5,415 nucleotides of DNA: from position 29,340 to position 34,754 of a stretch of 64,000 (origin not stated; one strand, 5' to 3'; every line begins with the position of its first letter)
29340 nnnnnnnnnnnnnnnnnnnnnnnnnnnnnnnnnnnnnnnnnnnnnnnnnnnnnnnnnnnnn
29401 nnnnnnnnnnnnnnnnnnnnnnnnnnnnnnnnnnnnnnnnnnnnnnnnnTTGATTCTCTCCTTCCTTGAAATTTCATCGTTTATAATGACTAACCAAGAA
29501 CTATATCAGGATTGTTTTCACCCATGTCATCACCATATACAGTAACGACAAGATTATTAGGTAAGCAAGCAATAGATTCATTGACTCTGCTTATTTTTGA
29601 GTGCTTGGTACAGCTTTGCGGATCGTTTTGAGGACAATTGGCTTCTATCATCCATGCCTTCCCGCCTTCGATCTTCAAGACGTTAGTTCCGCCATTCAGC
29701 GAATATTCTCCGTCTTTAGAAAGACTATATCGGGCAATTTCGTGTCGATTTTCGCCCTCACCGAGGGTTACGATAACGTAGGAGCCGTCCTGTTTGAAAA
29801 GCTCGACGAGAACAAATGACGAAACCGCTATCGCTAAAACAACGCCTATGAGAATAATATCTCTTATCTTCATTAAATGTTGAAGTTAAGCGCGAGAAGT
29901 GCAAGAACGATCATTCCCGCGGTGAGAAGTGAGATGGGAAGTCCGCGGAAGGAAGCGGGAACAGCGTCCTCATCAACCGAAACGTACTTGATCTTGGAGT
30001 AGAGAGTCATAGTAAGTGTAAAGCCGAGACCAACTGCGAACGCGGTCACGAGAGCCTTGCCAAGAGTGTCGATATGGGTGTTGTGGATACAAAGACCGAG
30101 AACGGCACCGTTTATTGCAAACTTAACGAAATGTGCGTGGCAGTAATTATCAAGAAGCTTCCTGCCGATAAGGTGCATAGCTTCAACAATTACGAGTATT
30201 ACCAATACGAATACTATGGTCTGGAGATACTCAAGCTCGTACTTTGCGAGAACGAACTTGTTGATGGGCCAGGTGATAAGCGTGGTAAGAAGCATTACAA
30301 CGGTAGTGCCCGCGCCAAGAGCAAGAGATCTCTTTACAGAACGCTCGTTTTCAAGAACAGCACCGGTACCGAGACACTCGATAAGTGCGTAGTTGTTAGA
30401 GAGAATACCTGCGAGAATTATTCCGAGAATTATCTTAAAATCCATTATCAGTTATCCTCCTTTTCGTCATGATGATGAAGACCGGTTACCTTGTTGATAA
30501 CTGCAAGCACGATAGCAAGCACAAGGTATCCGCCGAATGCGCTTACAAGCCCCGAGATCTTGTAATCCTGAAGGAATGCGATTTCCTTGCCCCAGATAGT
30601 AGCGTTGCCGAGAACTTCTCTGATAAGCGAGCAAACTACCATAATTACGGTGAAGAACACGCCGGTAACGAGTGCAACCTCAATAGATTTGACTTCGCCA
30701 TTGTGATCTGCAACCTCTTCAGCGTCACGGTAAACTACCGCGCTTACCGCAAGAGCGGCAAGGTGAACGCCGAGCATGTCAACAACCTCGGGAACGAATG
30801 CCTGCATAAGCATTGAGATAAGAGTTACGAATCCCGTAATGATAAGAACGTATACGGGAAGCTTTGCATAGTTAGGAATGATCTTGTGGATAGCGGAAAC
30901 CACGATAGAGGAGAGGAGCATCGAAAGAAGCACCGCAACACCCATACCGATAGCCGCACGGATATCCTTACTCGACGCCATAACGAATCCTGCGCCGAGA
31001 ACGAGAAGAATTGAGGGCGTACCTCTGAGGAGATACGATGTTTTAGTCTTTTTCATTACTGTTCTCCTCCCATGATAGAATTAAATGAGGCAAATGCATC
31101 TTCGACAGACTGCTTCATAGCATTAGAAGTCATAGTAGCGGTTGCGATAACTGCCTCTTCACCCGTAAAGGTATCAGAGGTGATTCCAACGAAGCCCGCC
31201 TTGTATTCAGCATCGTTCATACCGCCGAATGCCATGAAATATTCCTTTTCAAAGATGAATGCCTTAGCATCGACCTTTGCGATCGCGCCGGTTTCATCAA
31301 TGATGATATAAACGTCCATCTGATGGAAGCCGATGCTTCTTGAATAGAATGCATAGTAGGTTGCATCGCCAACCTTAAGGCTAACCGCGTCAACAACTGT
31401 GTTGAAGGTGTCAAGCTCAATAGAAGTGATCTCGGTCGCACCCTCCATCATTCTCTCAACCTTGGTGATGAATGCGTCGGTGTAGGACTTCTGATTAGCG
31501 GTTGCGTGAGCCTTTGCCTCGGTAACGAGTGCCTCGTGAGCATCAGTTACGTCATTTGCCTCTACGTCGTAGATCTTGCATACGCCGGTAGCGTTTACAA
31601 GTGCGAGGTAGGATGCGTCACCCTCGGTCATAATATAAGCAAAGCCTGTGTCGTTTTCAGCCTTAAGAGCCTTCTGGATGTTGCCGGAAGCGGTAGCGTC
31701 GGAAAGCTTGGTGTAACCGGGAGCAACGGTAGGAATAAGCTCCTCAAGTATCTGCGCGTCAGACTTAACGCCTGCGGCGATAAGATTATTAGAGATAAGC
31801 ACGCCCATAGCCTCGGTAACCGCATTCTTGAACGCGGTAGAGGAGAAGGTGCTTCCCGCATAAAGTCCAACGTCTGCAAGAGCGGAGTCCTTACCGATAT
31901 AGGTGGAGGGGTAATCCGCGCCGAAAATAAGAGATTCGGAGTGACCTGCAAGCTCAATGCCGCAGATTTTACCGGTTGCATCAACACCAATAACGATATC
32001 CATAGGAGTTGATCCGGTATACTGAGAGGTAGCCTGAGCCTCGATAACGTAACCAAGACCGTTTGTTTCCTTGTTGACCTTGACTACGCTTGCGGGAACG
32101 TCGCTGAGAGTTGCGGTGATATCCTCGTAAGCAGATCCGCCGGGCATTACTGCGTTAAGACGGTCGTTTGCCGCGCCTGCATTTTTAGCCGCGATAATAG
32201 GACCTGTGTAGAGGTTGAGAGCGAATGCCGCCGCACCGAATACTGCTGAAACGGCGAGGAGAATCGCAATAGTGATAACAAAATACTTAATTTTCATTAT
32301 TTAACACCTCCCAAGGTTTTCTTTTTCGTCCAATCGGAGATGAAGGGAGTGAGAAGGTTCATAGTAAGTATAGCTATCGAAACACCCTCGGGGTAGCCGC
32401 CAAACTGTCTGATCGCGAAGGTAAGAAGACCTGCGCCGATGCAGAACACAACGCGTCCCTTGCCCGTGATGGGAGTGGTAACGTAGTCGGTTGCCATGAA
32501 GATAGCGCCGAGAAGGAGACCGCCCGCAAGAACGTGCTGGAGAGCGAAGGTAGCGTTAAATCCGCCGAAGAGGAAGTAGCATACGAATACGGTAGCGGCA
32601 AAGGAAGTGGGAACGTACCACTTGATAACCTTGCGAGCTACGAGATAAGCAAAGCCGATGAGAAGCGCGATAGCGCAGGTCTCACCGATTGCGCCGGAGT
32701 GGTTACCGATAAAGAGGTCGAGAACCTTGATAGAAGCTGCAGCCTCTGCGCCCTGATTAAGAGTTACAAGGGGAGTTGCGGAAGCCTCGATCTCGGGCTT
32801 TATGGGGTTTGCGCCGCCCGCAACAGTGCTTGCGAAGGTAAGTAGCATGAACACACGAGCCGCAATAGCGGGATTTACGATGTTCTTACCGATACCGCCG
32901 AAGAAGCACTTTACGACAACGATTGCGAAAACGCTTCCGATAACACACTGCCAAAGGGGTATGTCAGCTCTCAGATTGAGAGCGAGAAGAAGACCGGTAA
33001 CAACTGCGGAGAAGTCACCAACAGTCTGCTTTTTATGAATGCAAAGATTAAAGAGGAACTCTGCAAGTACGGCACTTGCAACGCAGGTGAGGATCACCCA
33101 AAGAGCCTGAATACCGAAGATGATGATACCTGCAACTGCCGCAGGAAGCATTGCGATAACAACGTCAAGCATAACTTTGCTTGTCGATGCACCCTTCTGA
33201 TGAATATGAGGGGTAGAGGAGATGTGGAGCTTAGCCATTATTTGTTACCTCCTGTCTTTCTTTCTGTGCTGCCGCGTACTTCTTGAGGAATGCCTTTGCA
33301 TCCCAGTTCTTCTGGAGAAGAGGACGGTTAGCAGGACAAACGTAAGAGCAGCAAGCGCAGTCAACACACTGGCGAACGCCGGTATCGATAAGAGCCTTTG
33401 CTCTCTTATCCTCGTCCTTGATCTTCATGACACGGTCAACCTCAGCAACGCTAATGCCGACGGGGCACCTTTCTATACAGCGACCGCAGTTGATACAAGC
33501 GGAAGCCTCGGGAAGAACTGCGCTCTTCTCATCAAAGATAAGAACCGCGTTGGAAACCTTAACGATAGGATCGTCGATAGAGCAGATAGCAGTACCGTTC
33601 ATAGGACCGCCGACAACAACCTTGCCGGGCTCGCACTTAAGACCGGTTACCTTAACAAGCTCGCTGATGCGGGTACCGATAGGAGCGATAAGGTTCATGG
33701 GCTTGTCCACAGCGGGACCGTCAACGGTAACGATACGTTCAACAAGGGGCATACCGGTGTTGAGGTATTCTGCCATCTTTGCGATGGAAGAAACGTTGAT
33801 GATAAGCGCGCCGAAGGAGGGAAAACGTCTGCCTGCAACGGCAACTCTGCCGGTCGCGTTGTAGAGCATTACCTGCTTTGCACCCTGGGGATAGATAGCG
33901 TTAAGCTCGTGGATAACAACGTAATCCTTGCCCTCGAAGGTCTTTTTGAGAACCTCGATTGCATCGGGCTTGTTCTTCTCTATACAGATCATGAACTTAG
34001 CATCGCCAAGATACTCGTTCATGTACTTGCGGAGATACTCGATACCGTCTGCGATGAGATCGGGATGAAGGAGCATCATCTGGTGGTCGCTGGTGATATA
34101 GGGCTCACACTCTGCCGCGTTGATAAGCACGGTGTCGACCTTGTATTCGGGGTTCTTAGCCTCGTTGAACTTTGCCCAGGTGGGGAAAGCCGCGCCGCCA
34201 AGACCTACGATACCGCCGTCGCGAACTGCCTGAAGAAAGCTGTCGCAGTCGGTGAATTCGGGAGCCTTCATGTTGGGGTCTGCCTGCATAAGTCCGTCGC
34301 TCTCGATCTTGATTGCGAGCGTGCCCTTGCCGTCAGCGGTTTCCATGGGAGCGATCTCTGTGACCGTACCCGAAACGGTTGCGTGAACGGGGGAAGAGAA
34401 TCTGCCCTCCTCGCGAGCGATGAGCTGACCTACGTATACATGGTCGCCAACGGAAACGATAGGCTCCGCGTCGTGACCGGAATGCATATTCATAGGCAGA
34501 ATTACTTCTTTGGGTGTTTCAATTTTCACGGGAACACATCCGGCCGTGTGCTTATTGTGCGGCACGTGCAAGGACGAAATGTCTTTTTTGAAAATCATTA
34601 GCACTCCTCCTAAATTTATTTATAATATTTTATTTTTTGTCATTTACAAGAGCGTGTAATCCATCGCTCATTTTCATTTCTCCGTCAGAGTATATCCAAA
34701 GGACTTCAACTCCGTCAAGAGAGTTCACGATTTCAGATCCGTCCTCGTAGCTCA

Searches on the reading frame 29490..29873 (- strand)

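Call 15: search_protein_families(library=pfam, proteins=[window:29490-29873:-], max_evalue=0.00001)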
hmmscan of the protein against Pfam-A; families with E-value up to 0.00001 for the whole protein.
window:29490-29873:- (127 aa): 1 family
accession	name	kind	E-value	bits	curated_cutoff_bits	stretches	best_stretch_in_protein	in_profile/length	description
PF07009.16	NusG_II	-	3.7e-20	72.5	29.6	1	8-115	1-106/107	NusG domain II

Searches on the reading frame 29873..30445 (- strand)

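Call 15: search_protein_families(library=pfam, proteins=[window:29873-30445:-], max_evalue=0.00001)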
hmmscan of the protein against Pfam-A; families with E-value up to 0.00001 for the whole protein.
window:29873-30445:- (190 aa): 1 family
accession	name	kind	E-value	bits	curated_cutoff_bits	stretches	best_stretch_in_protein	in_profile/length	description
PF02508.19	Rnf-Nqr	-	2.4e-22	80.2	23.8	1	8-188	3-172/174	Rnf-Nqr subunit, membrane protein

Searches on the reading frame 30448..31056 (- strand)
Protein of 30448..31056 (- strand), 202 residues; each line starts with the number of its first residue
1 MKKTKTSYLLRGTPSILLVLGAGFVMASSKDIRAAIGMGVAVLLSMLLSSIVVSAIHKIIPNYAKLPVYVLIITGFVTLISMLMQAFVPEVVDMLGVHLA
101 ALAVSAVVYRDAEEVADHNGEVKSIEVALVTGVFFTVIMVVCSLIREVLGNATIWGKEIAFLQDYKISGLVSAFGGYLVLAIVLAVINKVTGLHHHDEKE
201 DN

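Call 15: search_protein_families(library=pfam, proteins=[window:30448-31056:-], max_evalue=0.00001)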
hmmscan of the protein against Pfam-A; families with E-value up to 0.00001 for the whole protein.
window:30448-31056:- (202 aa): 1 family
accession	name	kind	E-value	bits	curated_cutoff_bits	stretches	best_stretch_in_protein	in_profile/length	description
PF02508.19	Rnf-Nqr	-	6.7e-28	98.3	23.8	1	8-179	8-169/174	Rnf-Nqr subunit, membrane protein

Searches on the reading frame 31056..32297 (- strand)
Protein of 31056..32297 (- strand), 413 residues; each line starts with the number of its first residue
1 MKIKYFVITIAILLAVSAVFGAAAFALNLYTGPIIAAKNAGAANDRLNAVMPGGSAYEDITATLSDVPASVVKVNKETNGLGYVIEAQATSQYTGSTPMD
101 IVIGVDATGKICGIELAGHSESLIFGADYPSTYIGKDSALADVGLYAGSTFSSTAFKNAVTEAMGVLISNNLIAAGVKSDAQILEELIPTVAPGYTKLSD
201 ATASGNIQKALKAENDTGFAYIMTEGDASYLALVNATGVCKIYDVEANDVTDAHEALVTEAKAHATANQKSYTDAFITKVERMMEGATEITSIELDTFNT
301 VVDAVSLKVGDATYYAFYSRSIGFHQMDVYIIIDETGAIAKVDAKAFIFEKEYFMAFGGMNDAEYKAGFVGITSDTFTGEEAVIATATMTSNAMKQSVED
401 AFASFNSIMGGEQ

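Call 15: search_protein_families(library=pfam, proteins=[window:31056-32297:-], max_evalue=0.00001)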
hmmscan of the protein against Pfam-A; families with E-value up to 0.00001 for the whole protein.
window:31056-32297:- (413 aa): 1 family
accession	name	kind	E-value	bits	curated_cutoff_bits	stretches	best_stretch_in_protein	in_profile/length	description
PF04205.19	FMN_bind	-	5.4e-10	40.2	22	1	98-164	5-76/77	FMN-binding domain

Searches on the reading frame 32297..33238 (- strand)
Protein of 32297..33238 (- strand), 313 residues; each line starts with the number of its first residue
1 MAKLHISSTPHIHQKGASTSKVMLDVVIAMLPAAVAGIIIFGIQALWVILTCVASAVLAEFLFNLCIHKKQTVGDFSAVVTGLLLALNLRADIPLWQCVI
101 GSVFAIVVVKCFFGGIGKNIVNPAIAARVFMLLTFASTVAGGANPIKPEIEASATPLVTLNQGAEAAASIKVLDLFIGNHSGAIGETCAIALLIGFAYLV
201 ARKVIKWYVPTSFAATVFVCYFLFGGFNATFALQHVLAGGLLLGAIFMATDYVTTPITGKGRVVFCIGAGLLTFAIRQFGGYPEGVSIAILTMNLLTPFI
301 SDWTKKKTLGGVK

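Call 15: search_protein_families(library=pfam, proteins=[window:32297-33238:-], max_evalue=0.00001)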
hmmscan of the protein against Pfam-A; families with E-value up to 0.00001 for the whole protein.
window:32297-33238:- (313 aa): 1 family
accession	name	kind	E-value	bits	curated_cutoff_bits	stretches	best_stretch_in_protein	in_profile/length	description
PF03116.20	NQR2_RnfD_RnfE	-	3.4e-102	342.3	27.7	1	6-310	2-296/296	NQR2, RnfD, RnfE family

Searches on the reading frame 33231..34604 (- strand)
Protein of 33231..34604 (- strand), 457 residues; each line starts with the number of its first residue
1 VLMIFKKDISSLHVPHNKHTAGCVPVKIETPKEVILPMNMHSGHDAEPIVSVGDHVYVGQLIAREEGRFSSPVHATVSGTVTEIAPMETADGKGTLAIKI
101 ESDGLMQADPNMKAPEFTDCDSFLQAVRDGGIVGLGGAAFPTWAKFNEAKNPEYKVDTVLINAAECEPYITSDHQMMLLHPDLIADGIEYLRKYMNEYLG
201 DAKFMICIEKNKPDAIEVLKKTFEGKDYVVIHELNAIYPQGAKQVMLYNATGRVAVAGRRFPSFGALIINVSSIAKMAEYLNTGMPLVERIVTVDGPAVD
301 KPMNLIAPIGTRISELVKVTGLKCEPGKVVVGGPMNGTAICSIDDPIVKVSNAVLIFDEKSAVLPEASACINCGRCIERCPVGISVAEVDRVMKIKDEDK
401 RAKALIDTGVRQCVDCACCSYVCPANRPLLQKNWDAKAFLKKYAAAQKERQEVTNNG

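Call 15: search_protein_families(library=pfam, proteins=[window:33231-34604:-], max_evalue=0.00001)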
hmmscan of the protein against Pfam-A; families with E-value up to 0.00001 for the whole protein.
window:33231-34604:- (457 aa): 5 families
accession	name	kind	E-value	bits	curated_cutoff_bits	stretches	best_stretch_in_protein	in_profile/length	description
PF01512.22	Complex1_51K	-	1e-34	120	31.2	1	127-277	1-148/150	Nuo51 FMN-binding domain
PF13375.12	RnfC_N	-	1e-24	86.9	25.6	1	12-104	7-100/101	RnfC Barrel sandwich hybrid domain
PF13183.11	Fer4_8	-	8.6e-07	29.8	27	1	366-426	1-67/68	4Fe-4S dicluster domain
PF12838.12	Fer4_7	-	1.6e-06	28.9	27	0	370-426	2-51/52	4Fe-4S dicluster domain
PF13237.11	Fer4_10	-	1.6e-06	28.4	25.5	1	366-424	5-53/53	4Fe-4S dicluster domain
